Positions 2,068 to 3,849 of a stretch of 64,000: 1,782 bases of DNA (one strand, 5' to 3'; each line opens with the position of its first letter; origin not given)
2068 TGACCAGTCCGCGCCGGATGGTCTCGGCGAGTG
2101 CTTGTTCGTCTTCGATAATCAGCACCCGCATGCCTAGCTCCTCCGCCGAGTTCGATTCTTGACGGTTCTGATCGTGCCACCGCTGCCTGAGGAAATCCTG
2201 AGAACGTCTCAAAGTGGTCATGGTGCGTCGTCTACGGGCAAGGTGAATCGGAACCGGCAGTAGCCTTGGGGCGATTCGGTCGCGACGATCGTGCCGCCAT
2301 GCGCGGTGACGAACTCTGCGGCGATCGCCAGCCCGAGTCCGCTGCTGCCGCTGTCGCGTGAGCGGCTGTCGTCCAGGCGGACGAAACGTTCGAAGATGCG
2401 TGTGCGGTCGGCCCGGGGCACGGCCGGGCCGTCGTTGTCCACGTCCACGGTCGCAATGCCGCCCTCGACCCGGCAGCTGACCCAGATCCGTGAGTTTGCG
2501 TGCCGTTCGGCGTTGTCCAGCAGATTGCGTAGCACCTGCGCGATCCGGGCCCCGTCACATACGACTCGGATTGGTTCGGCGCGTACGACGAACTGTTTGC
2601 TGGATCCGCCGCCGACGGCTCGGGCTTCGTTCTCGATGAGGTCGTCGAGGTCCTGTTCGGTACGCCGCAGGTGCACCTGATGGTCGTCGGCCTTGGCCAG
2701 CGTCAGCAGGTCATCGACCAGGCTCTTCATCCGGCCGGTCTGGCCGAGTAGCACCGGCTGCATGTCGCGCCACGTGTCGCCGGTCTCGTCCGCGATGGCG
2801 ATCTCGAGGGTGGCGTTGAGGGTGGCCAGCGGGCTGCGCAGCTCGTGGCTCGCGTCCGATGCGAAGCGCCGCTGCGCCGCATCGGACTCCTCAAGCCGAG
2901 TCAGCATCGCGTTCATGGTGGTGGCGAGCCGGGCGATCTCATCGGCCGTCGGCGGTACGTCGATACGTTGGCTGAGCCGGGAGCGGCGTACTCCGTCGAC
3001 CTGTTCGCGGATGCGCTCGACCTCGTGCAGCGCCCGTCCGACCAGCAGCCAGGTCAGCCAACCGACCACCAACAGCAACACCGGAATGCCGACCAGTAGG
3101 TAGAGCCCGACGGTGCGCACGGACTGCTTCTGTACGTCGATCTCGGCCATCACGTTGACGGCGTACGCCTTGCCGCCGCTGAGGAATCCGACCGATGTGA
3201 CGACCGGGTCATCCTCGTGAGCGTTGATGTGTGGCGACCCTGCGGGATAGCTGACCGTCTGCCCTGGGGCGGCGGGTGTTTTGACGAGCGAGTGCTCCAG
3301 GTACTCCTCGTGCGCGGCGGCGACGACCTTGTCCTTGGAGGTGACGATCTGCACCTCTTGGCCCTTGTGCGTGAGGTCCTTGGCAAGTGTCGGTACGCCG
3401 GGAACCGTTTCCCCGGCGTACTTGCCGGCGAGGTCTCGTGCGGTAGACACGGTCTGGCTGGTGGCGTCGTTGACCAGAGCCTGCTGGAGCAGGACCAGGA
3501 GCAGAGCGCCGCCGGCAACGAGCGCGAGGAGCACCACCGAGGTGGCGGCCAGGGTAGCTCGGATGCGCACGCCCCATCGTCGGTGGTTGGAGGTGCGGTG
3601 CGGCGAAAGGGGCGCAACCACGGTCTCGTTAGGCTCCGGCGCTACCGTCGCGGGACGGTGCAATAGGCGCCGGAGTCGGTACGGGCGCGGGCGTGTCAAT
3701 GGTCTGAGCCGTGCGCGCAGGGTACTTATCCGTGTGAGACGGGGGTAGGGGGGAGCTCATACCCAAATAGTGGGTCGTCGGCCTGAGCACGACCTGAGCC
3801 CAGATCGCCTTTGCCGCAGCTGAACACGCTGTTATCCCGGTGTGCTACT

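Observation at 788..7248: Co-directional lysX - sensor kinase - response regulator - PAP2 phosphatase cluster: a putative regulated membrane-charge-remodelling module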

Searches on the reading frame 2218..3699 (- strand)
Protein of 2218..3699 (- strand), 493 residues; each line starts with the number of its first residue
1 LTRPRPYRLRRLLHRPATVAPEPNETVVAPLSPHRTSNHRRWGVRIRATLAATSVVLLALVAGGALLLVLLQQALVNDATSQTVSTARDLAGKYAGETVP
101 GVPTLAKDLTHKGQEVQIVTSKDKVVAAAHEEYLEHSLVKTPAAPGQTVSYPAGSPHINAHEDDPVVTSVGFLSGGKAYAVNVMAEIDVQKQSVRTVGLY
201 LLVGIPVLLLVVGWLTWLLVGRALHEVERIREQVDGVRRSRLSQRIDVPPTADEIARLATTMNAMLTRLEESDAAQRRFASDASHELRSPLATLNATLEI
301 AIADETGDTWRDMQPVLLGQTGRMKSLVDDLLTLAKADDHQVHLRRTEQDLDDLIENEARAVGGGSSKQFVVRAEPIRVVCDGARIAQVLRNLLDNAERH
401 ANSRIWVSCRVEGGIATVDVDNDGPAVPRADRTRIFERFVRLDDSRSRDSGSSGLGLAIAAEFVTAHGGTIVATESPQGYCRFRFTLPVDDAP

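Call 7: search_protein_families(library=pfam, proteins=[window:2218-3699:-])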
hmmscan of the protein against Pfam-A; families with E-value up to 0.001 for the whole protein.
window:2218-3699:- (493 aa): 3 families
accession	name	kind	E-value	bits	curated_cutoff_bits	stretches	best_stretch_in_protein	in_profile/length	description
PF02518.31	HATPase_c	-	4.2e-24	85.5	26.4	1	382-490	2-110/111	Histidine kinase-, DNA gyrase B-, and HSP90-like ATPase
PF00512.31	HisKA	-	1.9e-12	47.5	26.9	1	275-338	1-64/66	His Kinase A (phospho-acceptor) domain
PF00672.30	HAMP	-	4.5e-07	30.5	25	1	219-271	2-53/53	HAMP domain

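Call 8: search_protein_families(library=ncbifam, proteins=[window:2218-3699:-])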
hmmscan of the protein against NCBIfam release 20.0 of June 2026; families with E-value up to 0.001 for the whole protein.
window:2218-3699:- (493 aa): 71 families (the best 25 are shown)
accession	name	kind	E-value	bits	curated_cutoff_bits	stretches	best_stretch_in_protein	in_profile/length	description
TIGR01386.1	cztS_silS_copS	subfamily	2e-59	201.8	292.55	1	45-488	5-457/457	heavy metal sensor histidine kinase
NF040691.1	MtrAB_MtrB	equivalog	1.2e-46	159.8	450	1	126-489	113-492/507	MtrAB system histidine kinase MtrB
NF012163.2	BaeS_SmeS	equivalog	3.2e-46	158.2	500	1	181-488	150-457/457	sensor histidine kinase efflux regulator BaeS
NF007837.0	PRK10549.1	equivalog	1.6e-44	152.4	603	1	170-490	139-459/466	envelope stress sensor histidine kinase BaeS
NF033092.0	HK_WalK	equivalog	1.8e-44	152.3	725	2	269-489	365-594/594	cell wall metabolism sensor histidine kinase WalK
NF007898.0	PRK10604.1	equivalog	4.9e-43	147.9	478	1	221-490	158-424/433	two-component system sensor histidine kinase RstB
NF007007.0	PRK09470.1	equivalog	5e-41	141.1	486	1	199-490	176-460/463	envelope stress sensor histidine kinase CpxA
NF041735.1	hist_kin_RppB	equivalog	1.2e-38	133.1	400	1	272-479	212-430/438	two-component system sensor histidine kinase RppB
TIGR02966.1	phoR_proteo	equivalog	1.4e-37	129.4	334.2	1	266-477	104-324/333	phosphate regulon sensor histidine kinase PhoR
NF008312.0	PRK11100.1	equivalog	1.3e-36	126.4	356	1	170-488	161-473/477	two-component system sensor histidine kinase CreC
NF046044.1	PnpS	equivalog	3.9e-36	124.9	400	1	220-488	113-390/390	two-component system histidine kinase PnpS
NF007345.0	PRK09835.1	subfamily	4.7e-36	124.3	423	1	173-488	159-479/482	Cu(+)/Ag(+) sensor histidine kinase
NF012226.0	AdeS_HK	equivalog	4.6e-33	114.8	500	1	215-486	76-350/353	two-component sensor histidine kinase AdeS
NF045900.1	HisKinCpxALeg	equivalog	3.7e-32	111.7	800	1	176-489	130-451/451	two-component system sensor histidine kinase CpxA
NF052314.1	T9SS_HK_PorY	subfamily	1.9e-30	106.2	350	1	169-468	104-400/418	PorY family sensor histidine kinase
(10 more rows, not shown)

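Call 10: find_homologous_proteins(query=window:2218-3699:-, max_evalue=1e-20)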
Query window:2218-3699:- (493 aa): 5985 proteins with E <= 1e-20 among 8000 candidates; the best 120 are listed.
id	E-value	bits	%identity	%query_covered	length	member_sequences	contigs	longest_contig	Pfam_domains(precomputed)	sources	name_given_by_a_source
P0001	4.7e-288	974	100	91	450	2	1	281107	PF00672.31,PF02518.32,PF00512.32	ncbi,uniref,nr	ncbi:signal transduction histidine kinase [Antricoccus suffuscus]|uniref:histidine kinase n=1 Tax=An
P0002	3.6e-253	859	89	85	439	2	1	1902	PF00672.31,PF02518.32,PF00512.32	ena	-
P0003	1.2e-193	662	70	92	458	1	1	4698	PF00672.31,PF02518.32,PF00512.32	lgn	-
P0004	7.5e-192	657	70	92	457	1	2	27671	PF00672.31,PF02518.32,PF00512.32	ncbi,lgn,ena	-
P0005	3.0e-191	655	68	91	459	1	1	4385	PF00672.31,PF02518.32,PF00512.32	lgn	-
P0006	1.7e-189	649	69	91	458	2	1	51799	PF00672.31,PF02518.32,PF00512.32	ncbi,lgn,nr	ncbi:sensor histidine kinase [Antricoccus suffuscus]|nr:ATP-binding protein [Antricoccus suffuscus]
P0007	6.5e-179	614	64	92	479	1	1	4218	PF00672.31,PF02518.32,PF00512.32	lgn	-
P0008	9.2e-167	574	62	91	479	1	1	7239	PF00672.31,PF02518.32,PF00512.32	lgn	-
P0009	2.4e-161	556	60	85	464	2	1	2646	PF00672.31,PF02518.32,PF00512.32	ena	-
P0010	2.8e-152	526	57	91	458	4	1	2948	PF00672.31,PF02518.32,PF00512.32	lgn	-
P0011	4.0e-151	522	57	92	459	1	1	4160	PF00672.31,PF02518.32,PF00512.32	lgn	-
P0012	9.9e-123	429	72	55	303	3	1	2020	PF00672.31,PF02518.32,PF00512.32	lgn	-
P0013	5.7e-119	416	50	91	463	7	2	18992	PF00672.31,PF02518.32,PF00512.32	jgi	jgi:signal transduction histidine kinase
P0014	1.4e-117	412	49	93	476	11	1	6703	PF00672.31,PF02518.32,PF00512.32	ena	-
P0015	2.7e-117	411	50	91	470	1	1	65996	PF00672.31,PF02518.32,PF00512.32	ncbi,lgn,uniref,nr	ncbi:sensor histidine kinase [Arthrobacter sp. H14-L1]|uniref:sensor histidine kinase n=1 Tax=Arthro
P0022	6.1e-115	403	47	93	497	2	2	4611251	PF00672.31,PF02518.32,PF00512.32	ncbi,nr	ncbi:ATP-binding protein [Arthrobacter sp. KFRI-F3372]|nr:ATP-binding protein [Pseudarthrobacter sp.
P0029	2.4e-114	401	46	94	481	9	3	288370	PF00672.31,PF02518.32,PF00512.32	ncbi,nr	ncbi:two-component sensor histidine kinase [Paenarthrobacter ureafaciens]|nr:hypothetical protein AR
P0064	3.0e-111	391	48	91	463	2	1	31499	PF00672.31,PF02518.32,PF00512.32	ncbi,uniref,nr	ncbi:HAMP domain-containing histidine kinase [Paeniglutamicibacter antarcticus]|uniref:histidine kin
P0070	4.4e-111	390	51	77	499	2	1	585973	PF00672.31,PF02518.32,PF00512.32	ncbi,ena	-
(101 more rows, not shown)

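Call 12: find_encoding_contigs(protein=P0006, flank=10000, max_places=3)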
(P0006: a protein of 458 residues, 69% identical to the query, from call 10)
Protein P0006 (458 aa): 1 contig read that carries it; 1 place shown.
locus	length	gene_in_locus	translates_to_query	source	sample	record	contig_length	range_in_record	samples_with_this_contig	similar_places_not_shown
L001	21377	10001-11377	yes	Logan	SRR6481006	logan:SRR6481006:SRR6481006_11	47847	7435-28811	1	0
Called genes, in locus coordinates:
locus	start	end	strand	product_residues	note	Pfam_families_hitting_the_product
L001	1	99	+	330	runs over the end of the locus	PF03631:Virul_fac_BrkB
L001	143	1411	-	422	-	PF03816:LytR_cpsA_psr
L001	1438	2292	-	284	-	-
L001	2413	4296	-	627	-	PF13231:PMT_2, PF24878:YkcB_C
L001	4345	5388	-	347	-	PF02463:SMC_N (faint), PF00005:ABC_tran, PF13304:AAA_21 (faint)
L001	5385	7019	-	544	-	PF00528:BPD_transp_1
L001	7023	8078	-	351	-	PF01547:SBP_bac_1, PF13531:SBP_bac_11, PF13416:SBP_bac_8, PF13343:SBP_bac_6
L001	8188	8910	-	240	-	PF01522:Polysacc_deac_1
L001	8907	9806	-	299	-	PF00535:Glycos_transf_2, PF13641:Glyco_tranf_2_3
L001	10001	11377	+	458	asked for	PF00672:HAMP (weak), PF00512:HisKA, PF02518:HATPase_c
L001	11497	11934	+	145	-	PF00582:Usp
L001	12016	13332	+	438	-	PF02550:AcetylCoA_hydro, PF13336:AcetylCoA_hyd_C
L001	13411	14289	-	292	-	PF00561:Abhydrolase_1, PF12697:Abhydrolase_6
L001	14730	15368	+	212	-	PF00881:Nitroreductase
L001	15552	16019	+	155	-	PF00582:Usp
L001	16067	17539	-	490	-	PF00364:Biotin_lipoyl, PF02817:E3_binding, PF00198:2-oxoacid_dh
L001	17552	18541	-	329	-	PF02779:Transket_pyr, PF02780:Transketolase_C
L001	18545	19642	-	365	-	PF00676:E1_dh, PF02775:TPP_enzyme_C (faint)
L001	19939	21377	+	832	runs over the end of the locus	PF04055:Radical_SAM, PF19288:CofH_C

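Call 13: find_encoding_contigs(protein=P0004, flank=10000, max_places=3)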
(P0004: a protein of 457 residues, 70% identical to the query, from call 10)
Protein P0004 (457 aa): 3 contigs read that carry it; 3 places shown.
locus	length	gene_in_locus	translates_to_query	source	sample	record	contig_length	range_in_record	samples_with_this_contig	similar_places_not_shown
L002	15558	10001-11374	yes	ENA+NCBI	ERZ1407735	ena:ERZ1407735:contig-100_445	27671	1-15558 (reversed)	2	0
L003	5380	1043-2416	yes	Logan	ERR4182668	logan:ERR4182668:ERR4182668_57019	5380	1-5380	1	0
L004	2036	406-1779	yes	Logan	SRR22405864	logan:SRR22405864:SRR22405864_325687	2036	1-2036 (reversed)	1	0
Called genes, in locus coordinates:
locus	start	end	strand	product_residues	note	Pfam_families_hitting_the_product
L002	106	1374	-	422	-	PF03816:LytR_cpsA_psr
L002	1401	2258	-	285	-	-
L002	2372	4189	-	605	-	PF13231:PMT_2, PF24878:YkcB_C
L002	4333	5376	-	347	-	PF02463:SMC_N (faint), PF00005:ABC_tran, PF13304:AAA_21 (faint), PF08402:TOBE_2 (weak)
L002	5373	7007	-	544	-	PF00528:BPD_transp_1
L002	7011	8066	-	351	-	PF01547:SBP_bac_1, PF13531:SBP_bac_11, PF13416:SBP_bac_8, PF13343:SBP_bac_6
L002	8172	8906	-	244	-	PF01522:Polysacc_deac_1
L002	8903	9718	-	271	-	PF00535:Glycos_transf_2, PF13641:Glyco_tranf_2_3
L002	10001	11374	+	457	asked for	PF00672:HAMP (weak), PF00512:HisKA, PF02518:HATPase_c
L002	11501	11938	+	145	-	PF00582:Usp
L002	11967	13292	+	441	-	PF02550:AcetylCoA_hydro, PF13336:AcetylCoA_hyd_C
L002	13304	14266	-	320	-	PF00561:Abhydrolase_1, PF12697:Abhydrolase_6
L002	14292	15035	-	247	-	PF03741:TerC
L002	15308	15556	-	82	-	?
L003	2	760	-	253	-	?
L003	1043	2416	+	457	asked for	PF00672:HAMP (weak), PF00512:HisKA, PF02518:HATPase_c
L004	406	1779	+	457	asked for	PF00672:HAMP (weak), PF00512:HisKA, PF02518:HATPase_c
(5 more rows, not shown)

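Call 21: find_encoding_contigs(protein=P0022, flank=8000, max_places=2)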
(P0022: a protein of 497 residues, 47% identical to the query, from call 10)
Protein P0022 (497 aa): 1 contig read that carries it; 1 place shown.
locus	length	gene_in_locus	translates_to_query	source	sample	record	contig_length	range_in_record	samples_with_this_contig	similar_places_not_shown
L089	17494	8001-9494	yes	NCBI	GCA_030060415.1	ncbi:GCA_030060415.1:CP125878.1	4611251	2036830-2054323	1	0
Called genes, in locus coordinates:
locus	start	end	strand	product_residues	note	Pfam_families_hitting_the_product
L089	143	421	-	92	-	-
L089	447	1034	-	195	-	PF03413:PepSY (weak)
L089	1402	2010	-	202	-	PF09335:VTT_dom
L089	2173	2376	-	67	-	PF00137:ATP-synt_C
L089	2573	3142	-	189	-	-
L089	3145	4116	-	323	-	PF12679:ABC2_membrane_2, PF12730:ABC2_membrane_4 (weak), PF10920:DUF2705 (weak)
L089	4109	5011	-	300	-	PF12679:ABC2_membrane_2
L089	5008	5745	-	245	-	PF00005:ABC_tran, PF13304:AAA_21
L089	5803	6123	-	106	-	-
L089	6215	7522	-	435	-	PF00756:Esterase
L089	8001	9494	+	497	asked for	PF00672:HAMP (weak), PF00512:HisKA, PF02518:HATPase_c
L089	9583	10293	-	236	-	PF00072:Response_reg, PF00486:Trans_reg_C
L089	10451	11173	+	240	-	PF01569:PAP2, PF14378:PAP2_3 (weak)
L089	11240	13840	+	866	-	PF09924:LPG_synthase_C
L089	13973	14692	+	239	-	PF09335:VTT_dom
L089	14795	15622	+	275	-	PF01569:PAP2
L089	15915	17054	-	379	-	PF00149:Metallophos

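Call 22: find_encoding_contigs(protein=P0013, flank=8000, max_places=2)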
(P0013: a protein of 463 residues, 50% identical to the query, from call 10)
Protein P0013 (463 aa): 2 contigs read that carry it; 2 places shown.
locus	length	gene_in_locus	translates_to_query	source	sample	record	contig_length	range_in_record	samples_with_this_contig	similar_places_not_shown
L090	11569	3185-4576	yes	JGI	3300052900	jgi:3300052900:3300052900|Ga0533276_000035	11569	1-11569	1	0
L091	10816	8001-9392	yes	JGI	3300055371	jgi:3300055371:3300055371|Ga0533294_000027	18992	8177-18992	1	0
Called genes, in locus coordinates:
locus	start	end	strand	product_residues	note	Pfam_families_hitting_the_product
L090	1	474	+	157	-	?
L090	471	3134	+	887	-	PF02687:FtsX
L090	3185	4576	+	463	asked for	PF00672:HAMP, PF00512:HisKA, PF02518:HATPase_c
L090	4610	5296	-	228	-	PF00072:Response_reg, PF00486:Trans_reg_C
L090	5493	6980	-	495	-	PF00370:FGGY_N, PF02782:FGGY_C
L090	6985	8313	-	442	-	-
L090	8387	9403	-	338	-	PF08240:ADH_N, PF16912:Glu_dehyd_C (weak), PF00107:ADH_zinc_N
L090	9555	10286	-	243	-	PF00106:adh_short, PF01370:Epimerase, PF13561:adh_short_C2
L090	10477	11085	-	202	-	PF06560:GPI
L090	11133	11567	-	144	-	PF02126:PTE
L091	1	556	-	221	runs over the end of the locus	PF10054:DUF2291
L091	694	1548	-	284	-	PF00121:TIM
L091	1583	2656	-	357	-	PF08240:ADH_N, PF16912:Glu_dehyd_C (weak), PF00107:ADH_zinc_N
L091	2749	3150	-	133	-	PF08818:DUF1801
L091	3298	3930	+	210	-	-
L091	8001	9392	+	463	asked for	PF00672:HAMP, PF00512:HisKA, PF02518:HATPase_c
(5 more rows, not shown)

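Call 23: find_encoding_contigs(protein=P0008, flank=8000, max_places=2)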
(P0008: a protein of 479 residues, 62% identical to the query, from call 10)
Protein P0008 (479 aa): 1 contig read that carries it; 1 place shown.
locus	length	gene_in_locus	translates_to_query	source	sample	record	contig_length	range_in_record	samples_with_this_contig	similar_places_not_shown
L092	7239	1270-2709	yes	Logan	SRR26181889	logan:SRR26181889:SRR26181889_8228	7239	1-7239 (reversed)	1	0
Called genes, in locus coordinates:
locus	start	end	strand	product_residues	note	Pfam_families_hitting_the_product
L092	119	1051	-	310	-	-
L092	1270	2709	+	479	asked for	PF00672:HAMP (weak), PF00512:HisKA, PF02518:HATPase_c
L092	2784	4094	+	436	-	PF00535:Glycos_transf_2, PF04138:GtrA_DPMS_TM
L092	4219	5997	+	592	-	PF13231:PMT_2, PF24878:YkcB_C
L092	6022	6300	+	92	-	PF03988:DUF347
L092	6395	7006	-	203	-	PF14378:PAP2_3 (weak), PF01569:PAP2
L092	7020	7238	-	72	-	?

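Call 52: find_encoding_contigs(protein=P0002, flank=5000, max_places=3)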
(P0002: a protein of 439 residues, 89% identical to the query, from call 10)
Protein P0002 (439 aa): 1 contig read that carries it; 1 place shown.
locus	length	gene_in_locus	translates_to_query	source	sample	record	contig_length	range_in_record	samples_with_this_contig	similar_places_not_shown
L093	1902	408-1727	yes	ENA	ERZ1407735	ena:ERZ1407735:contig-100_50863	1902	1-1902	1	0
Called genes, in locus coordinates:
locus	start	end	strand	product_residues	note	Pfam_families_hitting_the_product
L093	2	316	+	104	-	?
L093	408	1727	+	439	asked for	PF00672:HAMP, PF00512:HisKA, PF02518:HATPase_c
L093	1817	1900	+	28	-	?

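Call 62: search_protein_families(library=pfam, proteins=[L001:1438-2292:-], max_evalue=0.01)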
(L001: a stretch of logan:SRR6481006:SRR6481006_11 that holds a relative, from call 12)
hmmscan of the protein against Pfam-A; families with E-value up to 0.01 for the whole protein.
L001:1438-2292:- (284 aa): 0 families

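Call 73: search_protein_families(library=padloc, proteins=[window:2218-3621:-], max_evalue=0.001)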
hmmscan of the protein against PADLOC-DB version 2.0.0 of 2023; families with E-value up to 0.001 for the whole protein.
window:2218-3621:- (467 aa): 0 families

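Call 91: find_encoding_contigs(protein=P0029, flank=8000, max_places=1)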
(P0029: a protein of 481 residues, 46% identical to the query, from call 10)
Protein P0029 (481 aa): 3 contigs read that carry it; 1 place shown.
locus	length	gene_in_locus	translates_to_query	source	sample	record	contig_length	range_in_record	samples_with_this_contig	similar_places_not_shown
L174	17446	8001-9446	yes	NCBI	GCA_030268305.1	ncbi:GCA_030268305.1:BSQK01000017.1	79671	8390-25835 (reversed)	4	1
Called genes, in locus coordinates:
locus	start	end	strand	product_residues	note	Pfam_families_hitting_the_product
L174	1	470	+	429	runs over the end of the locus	PF07690:MFS_1, PF12832:MFS_1_like (faint), PF00083:Sugar_tr, PF07690:MFS_1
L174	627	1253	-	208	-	PF09335:VTT_dom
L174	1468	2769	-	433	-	PF00089:Trypsin, PF13365:Trypsin_2, PF00595:PDZ, PF13180:PDZ_2, PF17820:PDZ_6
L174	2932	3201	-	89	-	-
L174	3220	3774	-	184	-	PF03413:PepSY (weak)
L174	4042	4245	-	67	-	PF00137:ATP-synt_C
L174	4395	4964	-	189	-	-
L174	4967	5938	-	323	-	PF12679:ABC2_membrane_2, PF12730:ABC2_membrane_4 (weak), PF12698:ABC2_membrane_3 (weak)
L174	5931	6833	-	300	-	PF12679:ABC2_membrane_2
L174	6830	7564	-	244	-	PF00005:ABC_tran, PF13304:AAA_21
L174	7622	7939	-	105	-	-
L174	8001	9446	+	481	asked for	PF00672:HAMP, PF00512:HisKA, PF02518:HATPase_c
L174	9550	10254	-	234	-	PF00072:Response_reg, PF00486:Trans_reg_C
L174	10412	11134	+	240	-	PF01569:PAP2, PF14378:PAP2_3 (weak)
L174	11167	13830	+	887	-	PF09924:LPG_synthase_C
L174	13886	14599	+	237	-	PF09335:VTT_dom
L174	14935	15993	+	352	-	PF01547:SBP_bac_1, PF13531:SBP_bac_11, PF13416:SBP_bac_8, PF13343:SBP_bac_6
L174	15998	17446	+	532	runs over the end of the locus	PF00528:BPD_transp_1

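Call 92: find_encoding_contigs(protein=P0064, flank=8000, max_places=1)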
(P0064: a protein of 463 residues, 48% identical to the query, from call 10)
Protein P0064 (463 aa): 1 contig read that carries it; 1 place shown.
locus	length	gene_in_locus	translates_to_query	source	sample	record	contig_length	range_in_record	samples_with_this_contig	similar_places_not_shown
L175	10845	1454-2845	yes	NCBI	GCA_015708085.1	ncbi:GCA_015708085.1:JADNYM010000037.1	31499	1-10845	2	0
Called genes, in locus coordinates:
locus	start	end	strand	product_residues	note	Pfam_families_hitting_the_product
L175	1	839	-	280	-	?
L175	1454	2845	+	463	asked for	PF00672:HAMP (weak), PF00512:HisKA, PF02518:HATPase_c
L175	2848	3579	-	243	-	PF00072:Response_reg, PF00486:Trans_reg_C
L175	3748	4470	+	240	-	PF01569:PAP2, PF14378:PAP2_3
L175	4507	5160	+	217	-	PF09335:VTT_dom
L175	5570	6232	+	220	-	PF00657:Lipase_GDSL (faint), PF13472:Lipase_GDSL_2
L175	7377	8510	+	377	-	-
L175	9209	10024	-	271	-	PF00795:CN_hydrolase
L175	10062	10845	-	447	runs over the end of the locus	PF00324:AA_permease, PF13520:AA_permease_2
